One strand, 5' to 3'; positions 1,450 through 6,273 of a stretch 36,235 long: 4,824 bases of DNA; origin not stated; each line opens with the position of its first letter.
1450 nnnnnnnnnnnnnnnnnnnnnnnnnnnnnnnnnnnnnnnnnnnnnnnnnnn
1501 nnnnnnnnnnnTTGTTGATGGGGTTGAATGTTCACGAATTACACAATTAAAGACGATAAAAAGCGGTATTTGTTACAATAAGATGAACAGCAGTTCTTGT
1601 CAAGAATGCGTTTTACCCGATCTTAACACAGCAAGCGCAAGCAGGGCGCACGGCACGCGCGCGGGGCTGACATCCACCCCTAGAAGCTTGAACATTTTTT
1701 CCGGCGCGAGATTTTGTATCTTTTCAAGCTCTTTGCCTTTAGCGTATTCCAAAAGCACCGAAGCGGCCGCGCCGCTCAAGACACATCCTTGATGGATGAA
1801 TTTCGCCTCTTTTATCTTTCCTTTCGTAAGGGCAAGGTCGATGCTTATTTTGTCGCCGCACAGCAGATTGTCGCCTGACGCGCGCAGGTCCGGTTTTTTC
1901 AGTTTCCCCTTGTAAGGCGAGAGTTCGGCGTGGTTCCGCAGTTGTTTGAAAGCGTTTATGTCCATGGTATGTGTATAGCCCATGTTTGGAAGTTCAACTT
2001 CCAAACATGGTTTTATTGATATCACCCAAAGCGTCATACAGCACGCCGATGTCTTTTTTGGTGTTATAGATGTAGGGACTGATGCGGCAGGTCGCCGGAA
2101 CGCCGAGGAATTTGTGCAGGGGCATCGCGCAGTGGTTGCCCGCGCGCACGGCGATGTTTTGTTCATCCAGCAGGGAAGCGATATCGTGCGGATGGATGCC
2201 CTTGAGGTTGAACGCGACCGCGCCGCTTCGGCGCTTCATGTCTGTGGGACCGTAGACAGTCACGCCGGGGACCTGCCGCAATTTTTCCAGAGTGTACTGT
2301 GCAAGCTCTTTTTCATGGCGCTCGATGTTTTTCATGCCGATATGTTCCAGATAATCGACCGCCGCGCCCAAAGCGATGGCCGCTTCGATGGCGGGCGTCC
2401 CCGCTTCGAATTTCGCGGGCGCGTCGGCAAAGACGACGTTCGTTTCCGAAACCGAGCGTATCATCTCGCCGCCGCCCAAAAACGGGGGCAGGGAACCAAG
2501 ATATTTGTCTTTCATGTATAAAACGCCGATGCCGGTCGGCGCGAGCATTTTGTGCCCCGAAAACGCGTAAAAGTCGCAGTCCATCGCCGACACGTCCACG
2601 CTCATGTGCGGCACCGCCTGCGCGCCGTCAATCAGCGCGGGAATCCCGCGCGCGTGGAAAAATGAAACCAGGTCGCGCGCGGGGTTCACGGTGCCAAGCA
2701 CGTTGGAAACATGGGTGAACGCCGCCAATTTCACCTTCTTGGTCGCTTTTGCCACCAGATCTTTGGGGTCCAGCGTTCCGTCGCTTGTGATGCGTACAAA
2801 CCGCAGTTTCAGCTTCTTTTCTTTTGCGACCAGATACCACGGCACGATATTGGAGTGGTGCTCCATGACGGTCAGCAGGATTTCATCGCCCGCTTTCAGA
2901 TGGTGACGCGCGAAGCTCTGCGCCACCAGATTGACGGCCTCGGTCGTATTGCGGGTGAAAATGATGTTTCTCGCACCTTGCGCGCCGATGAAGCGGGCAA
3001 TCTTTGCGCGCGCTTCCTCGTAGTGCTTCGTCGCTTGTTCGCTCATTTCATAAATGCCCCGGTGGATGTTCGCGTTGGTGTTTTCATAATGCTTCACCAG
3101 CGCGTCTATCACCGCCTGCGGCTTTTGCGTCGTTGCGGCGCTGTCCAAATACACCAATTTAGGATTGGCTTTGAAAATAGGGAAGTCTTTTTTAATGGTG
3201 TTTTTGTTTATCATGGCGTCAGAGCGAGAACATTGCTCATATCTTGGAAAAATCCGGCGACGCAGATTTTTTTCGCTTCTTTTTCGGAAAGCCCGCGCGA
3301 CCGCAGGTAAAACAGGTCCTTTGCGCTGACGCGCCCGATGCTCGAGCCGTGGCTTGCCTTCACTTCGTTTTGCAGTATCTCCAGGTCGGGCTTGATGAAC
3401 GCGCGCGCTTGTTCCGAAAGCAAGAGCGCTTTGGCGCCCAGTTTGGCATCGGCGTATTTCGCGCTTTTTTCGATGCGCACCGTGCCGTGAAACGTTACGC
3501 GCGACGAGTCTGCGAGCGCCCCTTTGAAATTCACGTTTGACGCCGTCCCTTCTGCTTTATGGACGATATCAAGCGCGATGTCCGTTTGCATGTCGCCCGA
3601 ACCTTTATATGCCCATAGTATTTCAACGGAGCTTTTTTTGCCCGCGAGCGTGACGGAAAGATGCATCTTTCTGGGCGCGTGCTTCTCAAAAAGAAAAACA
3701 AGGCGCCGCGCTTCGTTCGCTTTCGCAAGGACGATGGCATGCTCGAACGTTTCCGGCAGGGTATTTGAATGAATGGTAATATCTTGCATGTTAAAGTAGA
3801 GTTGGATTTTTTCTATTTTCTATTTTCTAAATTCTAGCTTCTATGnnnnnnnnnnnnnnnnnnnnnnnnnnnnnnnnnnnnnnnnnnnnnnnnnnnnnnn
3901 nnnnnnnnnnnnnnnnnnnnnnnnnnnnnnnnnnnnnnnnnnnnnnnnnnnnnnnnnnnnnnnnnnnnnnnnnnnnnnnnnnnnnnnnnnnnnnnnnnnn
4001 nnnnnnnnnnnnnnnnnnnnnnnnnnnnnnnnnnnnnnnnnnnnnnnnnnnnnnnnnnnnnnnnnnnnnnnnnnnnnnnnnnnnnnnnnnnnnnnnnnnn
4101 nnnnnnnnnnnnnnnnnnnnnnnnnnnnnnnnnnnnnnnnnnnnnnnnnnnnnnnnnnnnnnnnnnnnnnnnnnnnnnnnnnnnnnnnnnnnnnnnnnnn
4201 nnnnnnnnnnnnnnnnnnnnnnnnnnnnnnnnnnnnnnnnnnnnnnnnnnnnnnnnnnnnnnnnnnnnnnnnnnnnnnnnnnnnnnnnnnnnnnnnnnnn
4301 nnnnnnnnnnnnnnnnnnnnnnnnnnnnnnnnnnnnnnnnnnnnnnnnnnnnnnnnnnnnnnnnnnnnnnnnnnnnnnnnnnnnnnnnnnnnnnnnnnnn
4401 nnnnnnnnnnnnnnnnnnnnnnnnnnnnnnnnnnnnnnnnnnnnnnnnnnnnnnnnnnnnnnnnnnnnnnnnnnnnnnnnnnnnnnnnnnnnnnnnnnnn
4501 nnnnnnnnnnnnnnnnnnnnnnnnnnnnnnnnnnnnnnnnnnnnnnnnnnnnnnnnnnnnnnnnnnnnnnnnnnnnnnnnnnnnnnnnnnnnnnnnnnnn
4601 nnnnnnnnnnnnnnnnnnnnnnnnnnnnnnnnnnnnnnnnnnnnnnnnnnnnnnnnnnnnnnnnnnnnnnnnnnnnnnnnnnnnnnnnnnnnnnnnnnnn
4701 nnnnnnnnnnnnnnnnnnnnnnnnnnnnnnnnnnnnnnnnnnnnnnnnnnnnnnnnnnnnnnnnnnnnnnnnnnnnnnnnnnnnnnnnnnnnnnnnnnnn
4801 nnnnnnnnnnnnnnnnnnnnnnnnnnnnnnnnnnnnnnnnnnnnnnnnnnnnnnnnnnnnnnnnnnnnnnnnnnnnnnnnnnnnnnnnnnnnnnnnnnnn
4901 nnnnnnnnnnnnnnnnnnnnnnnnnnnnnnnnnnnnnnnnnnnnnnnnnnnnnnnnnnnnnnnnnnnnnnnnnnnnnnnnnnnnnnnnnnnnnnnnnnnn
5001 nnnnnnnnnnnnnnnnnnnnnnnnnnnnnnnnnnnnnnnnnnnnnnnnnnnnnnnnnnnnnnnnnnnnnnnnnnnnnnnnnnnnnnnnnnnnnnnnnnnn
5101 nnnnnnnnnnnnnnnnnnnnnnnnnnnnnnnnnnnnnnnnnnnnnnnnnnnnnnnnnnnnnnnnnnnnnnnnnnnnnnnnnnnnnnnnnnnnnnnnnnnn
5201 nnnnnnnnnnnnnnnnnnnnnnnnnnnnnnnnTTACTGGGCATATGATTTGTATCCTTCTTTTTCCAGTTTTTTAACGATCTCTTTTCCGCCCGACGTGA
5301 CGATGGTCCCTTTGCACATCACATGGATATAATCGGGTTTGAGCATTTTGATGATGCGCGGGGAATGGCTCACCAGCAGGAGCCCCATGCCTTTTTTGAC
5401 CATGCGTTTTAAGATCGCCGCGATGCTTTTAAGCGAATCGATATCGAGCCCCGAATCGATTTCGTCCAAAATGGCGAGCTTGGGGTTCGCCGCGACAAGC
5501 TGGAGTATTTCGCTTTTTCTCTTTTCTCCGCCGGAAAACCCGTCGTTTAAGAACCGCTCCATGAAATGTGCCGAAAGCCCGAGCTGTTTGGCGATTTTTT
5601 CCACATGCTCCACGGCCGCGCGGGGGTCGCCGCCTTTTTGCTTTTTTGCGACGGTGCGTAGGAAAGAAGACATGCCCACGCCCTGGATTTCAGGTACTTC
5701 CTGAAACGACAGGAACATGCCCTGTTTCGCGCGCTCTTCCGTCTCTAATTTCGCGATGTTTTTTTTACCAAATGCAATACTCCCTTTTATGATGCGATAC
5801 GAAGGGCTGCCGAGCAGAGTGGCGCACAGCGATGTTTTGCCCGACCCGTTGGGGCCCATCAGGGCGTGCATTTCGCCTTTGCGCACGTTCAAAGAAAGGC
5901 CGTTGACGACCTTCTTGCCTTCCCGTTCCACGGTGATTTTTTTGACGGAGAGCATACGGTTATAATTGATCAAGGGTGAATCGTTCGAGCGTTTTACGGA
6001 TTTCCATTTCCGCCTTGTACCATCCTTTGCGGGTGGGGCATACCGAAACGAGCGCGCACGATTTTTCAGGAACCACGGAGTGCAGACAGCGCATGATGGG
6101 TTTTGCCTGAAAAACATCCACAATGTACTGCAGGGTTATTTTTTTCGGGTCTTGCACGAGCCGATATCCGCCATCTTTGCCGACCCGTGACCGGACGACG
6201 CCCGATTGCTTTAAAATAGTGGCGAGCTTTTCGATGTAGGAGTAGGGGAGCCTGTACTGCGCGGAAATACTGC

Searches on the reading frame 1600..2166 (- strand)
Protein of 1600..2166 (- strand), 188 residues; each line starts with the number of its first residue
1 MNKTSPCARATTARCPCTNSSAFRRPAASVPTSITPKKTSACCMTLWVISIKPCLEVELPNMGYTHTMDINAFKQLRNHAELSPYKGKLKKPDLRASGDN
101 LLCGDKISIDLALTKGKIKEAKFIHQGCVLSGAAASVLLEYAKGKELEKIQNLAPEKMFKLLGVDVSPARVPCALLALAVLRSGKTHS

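Call 24: search_protein_families(library=pfam, proteins=[window:1600-2166:-], max_evalue=0.01)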
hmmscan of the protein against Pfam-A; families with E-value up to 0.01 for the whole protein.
window:1600-2166:- (188 aa): 1 family
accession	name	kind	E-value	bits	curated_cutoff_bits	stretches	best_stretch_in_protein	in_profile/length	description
PF01592.21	NifU_N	-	1.2e-13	51.7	22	1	86-183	16-115/127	NifU-like N terminal domain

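Call 107: find_encoding_contigs(protein=window:1600-2166:-, flank=10000, max_places=1)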
Protein window:1600-2166:- (188 aa): no gene with exactly this product is on record in the collection.

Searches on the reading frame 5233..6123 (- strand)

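Call 24: search_protein_families(library=pfam, proteins=[window:5233-6123:-], max_evalue=0.01)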
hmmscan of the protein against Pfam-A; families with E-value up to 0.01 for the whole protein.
window:5233-6123:- (296 aa): 5 families
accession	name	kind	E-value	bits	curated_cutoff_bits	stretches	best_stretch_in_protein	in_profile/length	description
PF00005.33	ABC_tran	-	5.9e-21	76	25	1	74-221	2-134/137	ABC transporter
PF13304.12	AAA_21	-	6.4e-09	36.7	27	1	195-258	237-303/304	AAA domain, putative AbiEii toxin, Type IV TA system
PF02463.25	SMC_N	-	1e-08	35.4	40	1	84-259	25-203/220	RecF/RecN/SMC N terminal domain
PF13401.12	AAA_22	-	0.00018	22.2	27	1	85-252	7-122/130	AAA domain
PF00004.35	AAA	-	0.0058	17.5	21.2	0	88-113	3-30/131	ATPase family associated with various cellular activities (AAA)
